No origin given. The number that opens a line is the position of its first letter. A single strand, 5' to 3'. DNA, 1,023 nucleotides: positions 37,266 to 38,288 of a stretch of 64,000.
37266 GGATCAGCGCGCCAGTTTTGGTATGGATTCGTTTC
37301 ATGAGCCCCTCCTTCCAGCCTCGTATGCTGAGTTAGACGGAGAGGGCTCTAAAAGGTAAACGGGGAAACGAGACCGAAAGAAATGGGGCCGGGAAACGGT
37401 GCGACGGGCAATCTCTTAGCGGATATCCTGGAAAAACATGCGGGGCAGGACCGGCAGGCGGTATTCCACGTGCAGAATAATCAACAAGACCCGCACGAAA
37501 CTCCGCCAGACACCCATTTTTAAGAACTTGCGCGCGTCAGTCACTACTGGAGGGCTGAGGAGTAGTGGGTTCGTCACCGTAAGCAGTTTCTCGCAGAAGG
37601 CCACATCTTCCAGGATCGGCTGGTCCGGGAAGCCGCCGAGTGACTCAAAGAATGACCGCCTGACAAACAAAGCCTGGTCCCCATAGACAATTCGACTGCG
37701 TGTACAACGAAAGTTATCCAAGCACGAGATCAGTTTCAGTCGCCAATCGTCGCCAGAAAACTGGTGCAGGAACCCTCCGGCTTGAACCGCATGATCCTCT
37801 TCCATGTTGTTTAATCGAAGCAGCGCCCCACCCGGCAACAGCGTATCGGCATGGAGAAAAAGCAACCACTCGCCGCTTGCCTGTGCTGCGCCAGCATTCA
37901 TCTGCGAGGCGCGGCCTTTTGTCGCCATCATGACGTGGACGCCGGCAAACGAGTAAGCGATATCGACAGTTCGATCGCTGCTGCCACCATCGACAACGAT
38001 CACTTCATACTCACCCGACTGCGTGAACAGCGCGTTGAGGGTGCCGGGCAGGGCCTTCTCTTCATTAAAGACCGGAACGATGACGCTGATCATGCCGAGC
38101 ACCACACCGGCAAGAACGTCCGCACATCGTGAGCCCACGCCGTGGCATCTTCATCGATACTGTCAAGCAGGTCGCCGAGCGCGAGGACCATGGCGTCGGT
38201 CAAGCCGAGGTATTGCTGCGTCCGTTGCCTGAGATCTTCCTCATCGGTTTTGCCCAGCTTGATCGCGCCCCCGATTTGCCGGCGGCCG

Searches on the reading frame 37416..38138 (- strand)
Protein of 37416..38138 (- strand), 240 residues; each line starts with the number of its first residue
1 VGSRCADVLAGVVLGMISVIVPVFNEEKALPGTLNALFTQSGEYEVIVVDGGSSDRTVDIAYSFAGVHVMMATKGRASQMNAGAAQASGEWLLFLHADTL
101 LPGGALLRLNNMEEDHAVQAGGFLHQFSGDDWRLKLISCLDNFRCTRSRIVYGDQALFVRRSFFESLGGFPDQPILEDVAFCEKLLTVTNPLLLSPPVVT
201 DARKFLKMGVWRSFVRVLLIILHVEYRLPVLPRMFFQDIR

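Call 5: search_protein_families(library=pfam, proteins=[window:37416-38138:-], max_evalue=0.01)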
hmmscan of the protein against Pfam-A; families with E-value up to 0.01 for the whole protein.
window:37416-38138:- (240 aa): 3 families
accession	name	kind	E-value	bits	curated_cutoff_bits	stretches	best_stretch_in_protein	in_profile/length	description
PF00535.33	Glycos_transf_2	-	1.4e-24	87.3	23.3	1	18-138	1-129/168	Glycosyl transferase family 2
PF13641.12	Glyco_tranf_2_3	-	8.6e-07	29.6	27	1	17-128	3-129/230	Glycosyltransferase like family 2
PF10111.15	Glyco_tranf_2_2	-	5e-06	26.7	27.3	1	18-101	1-94/276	Glycosyltransferase like family 2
